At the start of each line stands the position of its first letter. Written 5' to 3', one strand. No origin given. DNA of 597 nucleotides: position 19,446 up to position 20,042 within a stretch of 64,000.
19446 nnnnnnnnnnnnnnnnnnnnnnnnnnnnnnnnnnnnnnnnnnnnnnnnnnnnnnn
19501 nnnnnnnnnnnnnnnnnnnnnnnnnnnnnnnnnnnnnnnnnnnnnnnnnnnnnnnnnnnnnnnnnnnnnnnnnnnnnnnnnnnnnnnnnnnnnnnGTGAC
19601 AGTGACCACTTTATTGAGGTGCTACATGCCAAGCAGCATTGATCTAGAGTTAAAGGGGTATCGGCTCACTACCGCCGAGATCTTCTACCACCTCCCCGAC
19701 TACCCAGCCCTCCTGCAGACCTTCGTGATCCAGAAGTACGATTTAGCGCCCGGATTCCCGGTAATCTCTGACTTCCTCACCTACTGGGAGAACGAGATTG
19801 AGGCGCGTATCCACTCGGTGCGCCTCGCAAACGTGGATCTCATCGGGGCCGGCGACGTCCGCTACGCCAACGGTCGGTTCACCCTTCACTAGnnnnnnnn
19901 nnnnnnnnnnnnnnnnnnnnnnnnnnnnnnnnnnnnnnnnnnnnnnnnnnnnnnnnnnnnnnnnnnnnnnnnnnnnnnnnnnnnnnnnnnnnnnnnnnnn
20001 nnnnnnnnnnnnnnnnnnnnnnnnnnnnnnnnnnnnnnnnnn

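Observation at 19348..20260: groES and groEL split by a 550-bp spacer carrying an opposite-strand Usg-like ORF, each chaperonin gene with its own CIRCE-like operator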

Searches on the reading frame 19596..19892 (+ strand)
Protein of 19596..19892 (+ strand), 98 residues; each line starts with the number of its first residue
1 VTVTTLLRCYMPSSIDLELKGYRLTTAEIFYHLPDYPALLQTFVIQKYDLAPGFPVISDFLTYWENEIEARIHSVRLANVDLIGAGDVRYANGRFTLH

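Call 3: search_protein_families(library=pfam, proteins=[window:19596-19892:+], max_evalue=0.01)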
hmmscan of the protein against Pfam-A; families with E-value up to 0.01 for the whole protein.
window:19596-19892:+ (98 aa): 1 family
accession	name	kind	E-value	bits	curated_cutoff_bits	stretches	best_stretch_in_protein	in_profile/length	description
PF06233.17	Usg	-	2.2e-33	114.6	27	1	19-97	2-80/80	Usg-like family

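Call 6: find_encoding_contigs(protein=window:19626-19892:+, flank=6000, max_places=8)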
Protein window:19626-19892:+ (88 aa): 6 contigs read that carry it; 5 places shown.
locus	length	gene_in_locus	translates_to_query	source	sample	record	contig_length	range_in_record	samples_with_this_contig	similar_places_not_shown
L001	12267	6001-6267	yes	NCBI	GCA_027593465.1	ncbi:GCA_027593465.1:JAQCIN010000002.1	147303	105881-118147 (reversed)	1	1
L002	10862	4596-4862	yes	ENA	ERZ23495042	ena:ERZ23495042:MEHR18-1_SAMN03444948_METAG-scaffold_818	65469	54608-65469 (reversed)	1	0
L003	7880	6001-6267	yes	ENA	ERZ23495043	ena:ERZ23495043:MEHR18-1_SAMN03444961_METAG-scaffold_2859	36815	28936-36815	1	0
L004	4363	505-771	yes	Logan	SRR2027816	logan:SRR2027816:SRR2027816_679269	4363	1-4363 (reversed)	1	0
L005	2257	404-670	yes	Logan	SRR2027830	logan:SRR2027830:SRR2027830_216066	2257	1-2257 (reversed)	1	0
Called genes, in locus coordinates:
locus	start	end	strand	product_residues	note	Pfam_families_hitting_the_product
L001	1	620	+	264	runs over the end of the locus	PF01026:TatD_DNase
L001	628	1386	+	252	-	PF00753:Lactamase_B, PF23023:Anti-Pycsar_Apyc1, PF12706:Lactamase_B_2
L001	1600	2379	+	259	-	PF03819:MazG, PF01503:PRA-PH, PF03819:MazG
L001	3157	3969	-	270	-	PF00459:Inositol_P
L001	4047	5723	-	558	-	-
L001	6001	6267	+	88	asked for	PF06233:Usg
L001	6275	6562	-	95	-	PF00166:Cpn10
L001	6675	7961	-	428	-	PF13167:GTP-bdg_N, PF16360:GTP-bdg_M, PF01926:MMR_HSR1, PF19275:HflX_C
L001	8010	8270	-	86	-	PF17209:Hfq, PF21979:Hfq_1 (weak)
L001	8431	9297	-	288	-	PF01063:Aminotran_4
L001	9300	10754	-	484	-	PF02386:TrkH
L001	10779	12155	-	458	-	PF01210:NAD_Gly3P_dh_N (faint), PF01266:DAO (faint), PF01408:GFO_IDH_MocA (faint), PF02254:TrkA_N, PF02737:3HCDH_N (weak), PF02080:TrkA_C, PF02254:TrkA_N, PF02080:TrkA_C, +6 more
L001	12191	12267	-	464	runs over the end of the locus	PF00072:Response_reg, PF00158:Sigma54_activat, PF14532:Sigma54_activ_2, PF25601:AAA_lid_14, PF02954:HTH_8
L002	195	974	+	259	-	PF03819:MazG, PF01503:PRA-PH, PF03819:MazG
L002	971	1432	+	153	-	PF00106:adh_short, PF01370:Epimerase (weak), PF08659:KR, PF13561:adh_short_C2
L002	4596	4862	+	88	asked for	PF06233:Usg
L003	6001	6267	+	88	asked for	PF06233:Usg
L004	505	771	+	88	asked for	PF06233:Usg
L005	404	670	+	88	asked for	PF06233:Usg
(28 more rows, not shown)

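Call 9: find_homologous_proteins(query=window:19626-19892:+, max_evalue=0.001)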
Query window:19626-19892:+ (88 aa): 101 proteins with E <= 0.001 among 101 candidates.
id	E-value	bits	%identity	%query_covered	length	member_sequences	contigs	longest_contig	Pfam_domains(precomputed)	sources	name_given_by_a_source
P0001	3.1e-48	179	94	100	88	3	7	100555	PF06233.18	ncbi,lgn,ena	-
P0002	2.5e-43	164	84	100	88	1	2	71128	PF06233.18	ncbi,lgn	ncbi:MAG: Usg family protein [Rhodospirillales bacterium]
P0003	4.8e-43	163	83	100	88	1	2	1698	PF06233.18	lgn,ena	-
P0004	9.0e-43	162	83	100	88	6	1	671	PF06233.18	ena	-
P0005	1.8e-42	161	83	100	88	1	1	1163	PF06233.18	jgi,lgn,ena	-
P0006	1.8e-41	158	82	100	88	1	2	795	PF06233.18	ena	-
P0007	3.6e-41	157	77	100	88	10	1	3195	PF06233.18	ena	-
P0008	1.8e-39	151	77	100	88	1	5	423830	PF06233.18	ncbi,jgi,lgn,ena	jgi:uncharacterized protein Usg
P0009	7.7e-37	143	74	100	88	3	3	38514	PF06233.18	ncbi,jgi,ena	jgi:uncharacterized protein Usg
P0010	1.7e-36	142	70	100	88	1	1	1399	PF06233.18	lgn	-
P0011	2.5e-35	138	72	100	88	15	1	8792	PF06233.18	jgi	-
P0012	6.3e-35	137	68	100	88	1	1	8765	PF06233.18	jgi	-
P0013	2.4e-29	119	62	97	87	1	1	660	PF06233.18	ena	-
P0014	5.5e-28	115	61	94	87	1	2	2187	PF06233.18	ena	-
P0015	2.6e-27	113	61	100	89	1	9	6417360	PF06233.18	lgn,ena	-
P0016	4.4e-27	112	59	98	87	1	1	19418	PF06233.18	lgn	-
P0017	1.7e-26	110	58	95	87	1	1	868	PF06233.18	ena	-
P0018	1.1e-25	107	59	98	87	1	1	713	PF06233.18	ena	-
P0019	1.2e-25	107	55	98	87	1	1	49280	PF06233.18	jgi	jgi:uncharacterized protein Usg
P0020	1.2e-25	107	53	98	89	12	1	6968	PF06233.18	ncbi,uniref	ncbi:usg protein [Elioraea sp.]|uniref:usg protein n=1 Tax=Elioraea sp. TaxID=2185103 RepID=UPI003F7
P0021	3.0e-25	106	57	98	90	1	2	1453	PF06233.18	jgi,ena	-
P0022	4.9e-25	105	56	95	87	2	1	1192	PF06233.18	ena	-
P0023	5.6e-25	105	56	95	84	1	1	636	PF06233.18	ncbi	-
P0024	6.0e-25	105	56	100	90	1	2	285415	PF06233.18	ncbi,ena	-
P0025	7.1e-25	105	57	100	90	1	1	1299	PF06233.18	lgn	-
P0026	9.1e-25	104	56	98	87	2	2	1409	PF06233.18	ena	-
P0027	1.3e-24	104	53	100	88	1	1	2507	PF06233.18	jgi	jgi:uncharacterized protein Usg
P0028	1.5e-24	104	60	92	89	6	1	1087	PF06233.18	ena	-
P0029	2.8e-24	103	56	100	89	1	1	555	PF06233.18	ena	-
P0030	2.9e-24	103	54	97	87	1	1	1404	PF06233.18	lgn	-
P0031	5.9e-24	102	54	97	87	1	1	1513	PF06233.18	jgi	jgi:uncharacterized protein Usg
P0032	6.3e-24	102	56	91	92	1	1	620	PF06233.18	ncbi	-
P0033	7.2e-24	102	55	98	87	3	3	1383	PF06233.18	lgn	-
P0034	7.2e-24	102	56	92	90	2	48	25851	PF06233.18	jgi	jgi:uncharacterized protein Usg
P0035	8.3e-24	101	49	98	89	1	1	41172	PF06233.18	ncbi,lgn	-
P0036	9.3e-24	101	54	97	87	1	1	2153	PF06233.18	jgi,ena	-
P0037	1.1e-23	101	49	98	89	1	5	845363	PF06233.18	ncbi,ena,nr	ncbi:Usg family protein [Alphaproteobacteria bacterium HT1-32]|nr:Usg family protein [Alphaproteobac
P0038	1.2e-23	101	49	98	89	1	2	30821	PF06233.18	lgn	-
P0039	1.2e-23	101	58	98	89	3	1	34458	PF06233.18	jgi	jgi:uncharacterized protein Usg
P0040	1.2e-23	101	55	98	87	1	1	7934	PF06233.18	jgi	-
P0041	1.5e-23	101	49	98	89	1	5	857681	PF06233.18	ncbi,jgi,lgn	-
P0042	1.6e-23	100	49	98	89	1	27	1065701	PF06233.18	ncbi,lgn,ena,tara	tara:strand:- start:6450 stop:6719 length:270 start_codon:yes stop_codon:yes gene_type:complete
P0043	2.7e-23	100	51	100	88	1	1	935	PF06233.18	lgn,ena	-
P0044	2.9e-23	100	50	98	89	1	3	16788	PF06233.18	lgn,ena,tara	tara:strand:- start:157 stop:426 length:270 start_codon:yes stop_codon:yes gene_type:complete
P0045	3.6e-23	99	56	92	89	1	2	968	PF06233.18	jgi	-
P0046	4.7e-23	99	50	98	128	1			PF06233.18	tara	tara:strand:- start:377 stop:763 length:387 start_codon:yes stop_codon:yes gene_type:complete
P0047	4.9e-23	99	52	98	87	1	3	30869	PF06233.18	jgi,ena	-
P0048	5.2e-23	99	63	77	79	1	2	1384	PF06233.18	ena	-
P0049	6.2e-23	99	57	92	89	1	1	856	PF06233.18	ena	-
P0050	6.3e-23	99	54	97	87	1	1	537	PF06233.18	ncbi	-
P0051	6.5e-23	99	56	92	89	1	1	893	PF06233.18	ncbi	-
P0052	6.9e-23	98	52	98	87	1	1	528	PF06233.18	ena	-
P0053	7.4e-23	98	56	90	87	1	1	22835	PF06233.18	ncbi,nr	ncbi:MAG: Usg family protein [Alphaproteobacteria bacterium]|nr:Usg family protein [Alphaproteobacte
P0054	9.1e-23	98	48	98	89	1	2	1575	PF06233.18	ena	-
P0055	1.0e-22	98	52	97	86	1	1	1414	PF06233.18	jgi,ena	-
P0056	1.1e-22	98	51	100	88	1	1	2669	PF06233.18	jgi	-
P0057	1.1e-22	98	50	98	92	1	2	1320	PF06233.18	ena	-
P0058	1.1e-22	98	53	92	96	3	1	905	PF06233.18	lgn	-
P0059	1.3e-22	98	56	92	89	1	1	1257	PF06233.18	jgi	jgi:uncharacterized protein Usg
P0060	1.3e-22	98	56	92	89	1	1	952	PF06233.18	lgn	-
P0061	1.3e-22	98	54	92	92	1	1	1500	PF06233.18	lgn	-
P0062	1.3e-22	98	49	97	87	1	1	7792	PF06233.18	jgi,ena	-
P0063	1.4e-22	97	54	91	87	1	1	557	PF06233.18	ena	-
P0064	1.4e-22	97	56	91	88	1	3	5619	PF06233.18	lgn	-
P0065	1.6e-22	97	53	100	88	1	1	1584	PF06233.18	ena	-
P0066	1.7e-22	97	54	92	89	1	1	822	PF06233.18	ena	-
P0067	2.4e-22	97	54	89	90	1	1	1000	PF06233.18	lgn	-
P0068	2.5e-22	97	56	92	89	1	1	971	PF06233.18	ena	-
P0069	3.3e-22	96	54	95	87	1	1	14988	PF06233.18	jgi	jgi:uncharacterized protein Usg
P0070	3.7e-22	96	52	98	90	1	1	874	PF06233.18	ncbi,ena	-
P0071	4.2e-22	96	56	92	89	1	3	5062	PF06233.18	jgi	jgi:uncharacterized protein Usg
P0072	7.1e-22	95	53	98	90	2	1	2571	PF06233.18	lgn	-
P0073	7.8e-22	95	52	92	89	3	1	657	PF06233.18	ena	-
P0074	8.9e-22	95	56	89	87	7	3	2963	PF06233.18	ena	-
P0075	1.1e-21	95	53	94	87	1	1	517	PF06233.18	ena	-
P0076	1.3e-21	94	52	94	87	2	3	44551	PF06233.18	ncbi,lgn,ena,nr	ncbi:MAG TPA: Usg family protein [Stellaceae bacterium]|nr:Usg family protein [Stellaceae bacterium]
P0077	1.3e-21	94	51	91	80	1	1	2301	PF06233.18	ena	-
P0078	1.7e-21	94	52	95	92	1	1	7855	PF06233.18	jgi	jgi:uncharacterized protein Usg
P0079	1.7e-21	94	53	94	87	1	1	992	PF06233.18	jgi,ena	-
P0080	2.0e-21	94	52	98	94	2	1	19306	PF06233.18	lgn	-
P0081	2.0e-21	94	55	91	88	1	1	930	PF06233.18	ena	-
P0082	2.1e-21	94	44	98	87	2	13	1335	PF06233.18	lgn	-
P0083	2.7e-21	93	51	100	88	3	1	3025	PF06233.18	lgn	-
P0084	5.9e-21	92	57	86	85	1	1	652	PF06233.18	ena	-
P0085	5.9e-21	92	49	97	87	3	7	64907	PF06233.18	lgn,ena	-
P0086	9.9e-21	92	54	89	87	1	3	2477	PF06233.18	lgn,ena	-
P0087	1.4e-20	91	50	98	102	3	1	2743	PF06233.18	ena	-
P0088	2.4e-20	90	50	98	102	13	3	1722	PF06233.18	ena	-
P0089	4.8e-20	89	48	98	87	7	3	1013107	PF06233.18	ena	-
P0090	8.7e-20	89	54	92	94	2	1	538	PF06233.18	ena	-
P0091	1.3e-19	88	49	91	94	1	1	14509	PF06233.18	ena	-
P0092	2.1e-19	87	52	100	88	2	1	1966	PF06233.18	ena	-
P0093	3.5e-19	87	54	89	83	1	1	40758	PF06233.18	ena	-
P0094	3.2e-18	84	47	98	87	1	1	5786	PF06233.18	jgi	jgi:uncharacterized protein Usg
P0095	5.7e-18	83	57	76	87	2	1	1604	PF06233.18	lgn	-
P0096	3.9e-17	80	53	82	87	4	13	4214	PF06233.18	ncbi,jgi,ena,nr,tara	ncbi:MAG: Usg family protein [Rhodospirillales bacterium]|jgi:uncharacterized protein Usg|nr:Usg fam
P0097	1.3e-16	78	49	100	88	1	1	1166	PF06233.18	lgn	-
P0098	4.3e-16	77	42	98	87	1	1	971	PF06233.18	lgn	-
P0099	1.3e-15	75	46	91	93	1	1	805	PF06233.18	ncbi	-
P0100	3.0e-15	74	71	55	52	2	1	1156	PF06233.18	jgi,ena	-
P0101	3.2e-10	58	66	50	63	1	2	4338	PF06233.18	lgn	-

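Call 11: find_related_loci(query=A1, collection=genome_contigs, flank=5000)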
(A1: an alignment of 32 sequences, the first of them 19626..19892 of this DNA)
Query A1 (88 aa) in genome_contigs; peptide patterns used: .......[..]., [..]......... (x = any residue, [..] = any of these).
599 stretches matched a pattern (row limit reached: there are more); 583 encode a relative of the query (tblastn E <= 1e-3); the best 80 are kept; 80 distinct loci.
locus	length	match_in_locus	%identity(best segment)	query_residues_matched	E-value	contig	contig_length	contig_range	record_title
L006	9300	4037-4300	84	1-88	7e-49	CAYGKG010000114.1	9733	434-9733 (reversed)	MAG TPA_asm: uncultured Alphaproteobacteria bacterium isolate ERP117304_co1_208 genome assembly, contig: NODE_6352_lengt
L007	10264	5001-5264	73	1-88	3e-42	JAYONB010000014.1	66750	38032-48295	MAG: Alphaproteobacteria bacterium isolate 139570_S171_metabat_bins_2.tsv.191 NODE_299_length_66750_cov_15.567419, whole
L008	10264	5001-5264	73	1-88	2e-42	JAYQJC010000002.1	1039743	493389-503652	MAG: Alphaproteobacteria bacterium isolate SD4487_NP_metabat_bins_2.tsv.493 contig_13726_pilon, whole genome shotgun seq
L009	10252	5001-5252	61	5-88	1e-33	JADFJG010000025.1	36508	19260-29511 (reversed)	MAG: Proteobacteria bacterium isolate B40T1L10 B40T1L10_NODE1195, whole genome shotgun sequence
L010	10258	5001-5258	58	3-88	7e-33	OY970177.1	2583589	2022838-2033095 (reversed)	MAG: uncultured Alphaproteobacteria bacterium isolate MFD05377.bin.c.1 genome assembly, chromosome: 1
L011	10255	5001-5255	59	1-85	2e-32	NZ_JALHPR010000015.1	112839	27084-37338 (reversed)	MAG: Elioraea sp. isolate bin.267 c_000000001099, whole genome shotgun sequence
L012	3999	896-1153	53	3-88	1e-31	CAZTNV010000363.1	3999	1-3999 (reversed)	MAG TPA_asm: uncultured Mycobacteriaceae bacterium isolate SRP072547_co2_99 genome assembly, contig: NODE_57559_length_3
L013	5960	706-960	58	4-88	2e-31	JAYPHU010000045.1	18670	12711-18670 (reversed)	MAG: Rhodospirillaceae bacterium isolate 139577_S178_metabat_bins_sens.tsv.044 NODE_2897_length_18670_cov_15.643567, who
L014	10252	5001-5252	56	5-88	2e-31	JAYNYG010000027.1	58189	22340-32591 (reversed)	MAG: Alphaproteobacteria bacterium isolate 139558_S160_concoct_bins.tsv.071_sub NODE_334_length_58189_cov_7.912943, whol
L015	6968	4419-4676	53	3-88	2e-31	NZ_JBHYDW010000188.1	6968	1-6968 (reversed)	MAG: Elioraea sp. isolate CCAP1437_1_bin-010 CCAP1437_1_bin-010_c188, whole genome shotgun sequence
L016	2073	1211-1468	56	3-88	1e-31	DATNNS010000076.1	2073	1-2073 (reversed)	MAG TPA_asm: Rhizomicrobium sp. isolate SMAG_U11511 k141_283411, whole genome shotgun sequence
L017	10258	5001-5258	56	3-88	7e-31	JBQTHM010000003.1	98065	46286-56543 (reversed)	MAG: Alphaproteobacteria bacterium isolate SAR213 c_000000100503, whole genome shotgun sequence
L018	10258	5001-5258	52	3-88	1e-30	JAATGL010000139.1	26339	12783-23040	MAG: Alphaproteobacteria bacterium isolate bin_332 k141_10131413, whole genome shotgun sequence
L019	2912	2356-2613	55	3-88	1e-30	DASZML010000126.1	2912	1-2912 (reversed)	MAG TPA_asm: Rhizomicrobium sp. isolate SMAG_U5890 k141_906660, whole genome shotgun sequence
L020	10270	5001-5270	56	1-88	6e-31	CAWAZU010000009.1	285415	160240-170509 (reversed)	MAG: uncultured proteobacterium isolate MFD05512.bin.2.95 genome assembly, contig: contig_16074, whole genome shotgun se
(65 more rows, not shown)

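Call 16: find_encoding_contigs(protein=P0012, flank=6000, max_places=2)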
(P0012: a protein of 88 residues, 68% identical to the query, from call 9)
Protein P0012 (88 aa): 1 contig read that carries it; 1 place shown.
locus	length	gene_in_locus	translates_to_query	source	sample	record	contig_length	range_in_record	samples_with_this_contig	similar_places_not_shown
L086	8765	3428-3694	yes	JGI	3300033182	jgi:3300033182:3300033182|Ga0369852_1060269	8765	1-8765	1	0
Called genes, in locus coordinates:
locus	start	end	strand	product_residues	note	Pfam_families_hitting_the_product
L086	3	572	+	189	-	?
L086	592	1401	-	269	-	PF00459:Inositol_P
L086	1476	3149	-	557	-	-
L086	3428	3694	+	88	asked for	PF06233:Usg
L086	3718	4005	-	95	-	PF00166:Cpn10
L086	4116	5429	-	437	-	PF13167:GTP-bdg_N, PF16360:GTP-bdg_M, PF01926:MMR_HSR1, PF19275:HflX_C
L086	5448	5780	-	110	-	PF17209:Hfq, PF21979:Hfq_1 (weak)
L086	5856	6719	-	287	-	PF01063:Aminotran_4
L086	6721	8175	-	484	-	PF02386:TrkH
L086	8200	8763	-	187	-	?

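Call 17: find_encoding_contigs(protein=P0016, flank=6000, max_places=2)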
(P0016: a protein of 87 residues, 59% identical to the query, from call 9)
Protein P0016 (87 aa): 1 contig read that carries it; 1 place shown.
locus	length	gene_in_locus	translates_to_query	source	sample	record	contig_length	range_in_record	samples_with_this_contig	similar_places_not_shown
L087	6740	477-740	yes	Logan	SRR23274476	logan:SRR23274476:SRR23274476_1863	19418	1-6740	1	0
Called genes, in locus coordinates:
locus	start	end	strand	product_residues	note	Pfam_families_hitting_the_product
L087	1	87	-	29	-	?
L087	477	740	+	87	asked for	PF06233:Usg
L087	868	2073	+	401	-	PF00296:Bac_luciferase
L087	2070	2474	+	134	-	PF00903:Glyoxalase, PF13468:Glyoxalase_3 (weak), PF13669:Glyoxalase_4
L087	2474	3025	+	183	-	PF13181:TPR_8 (faint), PF13424:TPR_12 (faint), PF13428:TPR_14 (faint), PF13432:TPR_16 (weak), PF13414:TPR_11 (faint), PF14559:TPR_19 (faint), PF00515:TPR_1 (weak), PF07719:TPR_2 (weak), +1 more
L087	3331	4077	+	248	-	-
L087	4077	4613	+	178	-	PF01850:PIN (faint)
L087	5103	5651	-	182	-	PF13577:SnoaL_4 (faint), PF00866:Ring_hydroxyl_B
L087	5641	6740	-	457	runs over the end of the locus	PF00355:Rieske, PF00848:Ring_hydroxyl_A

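Call 18: find_encoding_contigs(protein=P0015, flank=6000, max_places=2)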
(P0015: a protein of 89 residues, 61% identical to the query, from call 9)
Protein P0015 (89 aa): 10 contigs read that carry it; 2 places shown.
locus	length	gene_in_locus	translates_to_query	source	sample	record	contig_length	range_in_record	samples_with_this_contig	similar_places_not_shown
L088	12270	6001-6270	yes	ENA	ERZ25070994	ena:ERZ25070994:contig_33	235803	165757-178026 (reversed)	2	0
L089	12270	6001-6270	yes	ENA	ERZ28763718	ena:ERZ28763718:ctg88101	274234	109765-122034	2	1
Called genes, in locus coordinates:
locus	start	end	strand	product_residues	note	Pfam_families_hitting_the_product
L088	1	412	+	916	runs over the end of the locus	PF13307:Helicase_C_2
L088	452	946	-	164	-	-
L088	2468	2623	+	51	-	-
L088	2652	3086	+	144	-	PF05099:TerB (weak)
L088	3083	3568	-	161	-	PF12802:MarR_2 (weak)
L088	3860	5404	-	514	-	PF00118:Cpn60_TCP1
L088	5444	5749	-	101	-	PF00166:Cpn10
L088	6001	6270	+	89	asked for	PF06233:Usg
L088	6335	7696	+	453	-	PF07992:Pyr_redox_2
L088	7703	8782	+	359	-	PF02628:COX15-CtaA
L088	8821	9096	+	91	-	-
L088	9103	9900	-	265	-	PF00950:ABC-3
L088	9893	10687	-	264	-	PF00005:ABC_tran, PF13304:AAA_21 (faint)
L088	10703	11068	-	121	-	PF11969:DcpS_C, PF01230:HIT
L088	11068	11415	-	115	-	PF01503:PRA-PH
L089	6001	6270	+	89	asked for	PF06233:Usg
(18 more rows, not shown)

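Call 34: predict_structure(alignment_id=A1)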
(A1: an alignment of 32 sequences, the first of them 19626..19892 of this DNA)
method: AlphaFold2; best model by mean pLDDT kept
length: 88 residues; sequences in the alignment: 32
mean_pLDDT: 81.3   pTM: 0.68
mean pLDDT of the five models: 81.3, 76.9, 76.8, 75.1, 74.5
residues with pLDDT >= 90: 48; 70-90: 20; 50-70: 7; < 50: 13
segments of 3 or more residues with pLDDT < 50: 74-83, 86-88
pLDDT, mean of each block of 10 residues (from residue 1): 80 92 93 94 93 92 88 46 49
secondary structure, 60 per line:
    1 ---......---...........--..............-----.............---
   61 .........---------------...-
elements in order: H4-9 E13-23 E26-39 H45-57 E61-69 E85-87

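Call 36: fold_search(model_id=the predicted structure, library=pdb)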
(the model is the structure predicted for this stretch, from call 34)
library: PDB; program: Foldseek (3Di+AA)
matches with E <= 10: 464; with E <= 0.001: 0
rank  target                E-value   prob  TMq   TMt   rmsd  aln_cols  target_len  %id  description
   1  6ocf_A                2.5e-01  0.96  0.48  0.20   4.0        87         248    9  The crystal structure of VASH1-SVBP complex (released 2019-06-26)
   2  6uew_H                3.7e-01  0.47  0.33  0.30   6.4        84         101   11  Rubisco / CsoS2 N-peptide complex responsible for alpha-carboxysome cargo loading (released 2019-10-30)
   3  6nvq_C                4.2e-01  0.66  0.45  0.20   5.8       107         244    8  Crystal structure of the VASH1-SVBP complex (released 2019-05-22)
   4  6och_A                5.5e-01  0.77  0.50  0.22   5.4       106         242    8  Crystal structure of VASH1-SVBP complex bound with parthenolide (released 2019-06-26)
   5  6j8o_B                6.2e-01  0.75  0.50  0.23   5.4       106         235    8  Structure of a hypothetical protease (released 2020-01-22)
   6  6skf_BT               6.2e-01  0.57  0.40  0.46   7.1        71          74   10  Cryo-EM Structure of T. kodakarensis 70S ribosome (released 2020-07-29)
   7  4l5n_C                6.9e-01  0.54  0.35  0.54   4.2        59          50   12  Crystallographic Structure of HHV-1 Uracil-DNA Glycosylase complexed with the Bacillus phage PZA inhibitor protein p56 (released 2013-08-07)
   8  2jxt_MODEL_1_A        7.3e-01  0.66  0.42  0.43   4.2        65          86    8  Solution structure of 50S ribosomal protein LX from Methanobacterium thermoautotrophicum. Northeast Structural (released 2007-12-11)
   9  1mt1_B                7.3e-01  0.44  0.36  0.31   4.3        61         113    6  The Crystal Structure of Pyruvoyl-dependent Arginine Decarboxylase from Methanococcus jannaschii (released 2003-03-25)
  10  3zoq_C                8.2e-01  0.44  0.36  0.52   4.1        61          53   16  Structure of BsUDG-p56 complex (released 2013-05-22)
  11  9e6q_AR               9.8e-01  0.25  0.32  0.35   6.4        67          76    9  Cryo-EM structure of the Pyrobaculum calidifontis 50S ribosomal subunit in complex with Dri (released 2024-11-20)
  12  6has_A                1.1e+00  0.20  0.27  0.28   7.3        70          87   11  Crystal Structure of the small subunit-like domain of Rubisco activase from Nostoc sp. (strain PCC 7120) (released 2020-01-15)
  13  6hrs_F                1.1e+00  0.14  0.27  0.15   7.5        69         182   16  Structure of the TRPML2 ELD at pH 4.5 (released 2019-06-19)
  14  1uow                  1.1e+00  0.08  0.22  0.15  11.7        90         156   13  Calcium binding domain C2B (released 2004-09-16)
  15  4adx_G                1.2e+00  0.54  0.42  0.46   4.2        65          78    8  The Cryo-EM Structure of the Archaeal 50S Ribosomal Subunit in Complex with Initiation Factor 6 (released 2012-02-08)
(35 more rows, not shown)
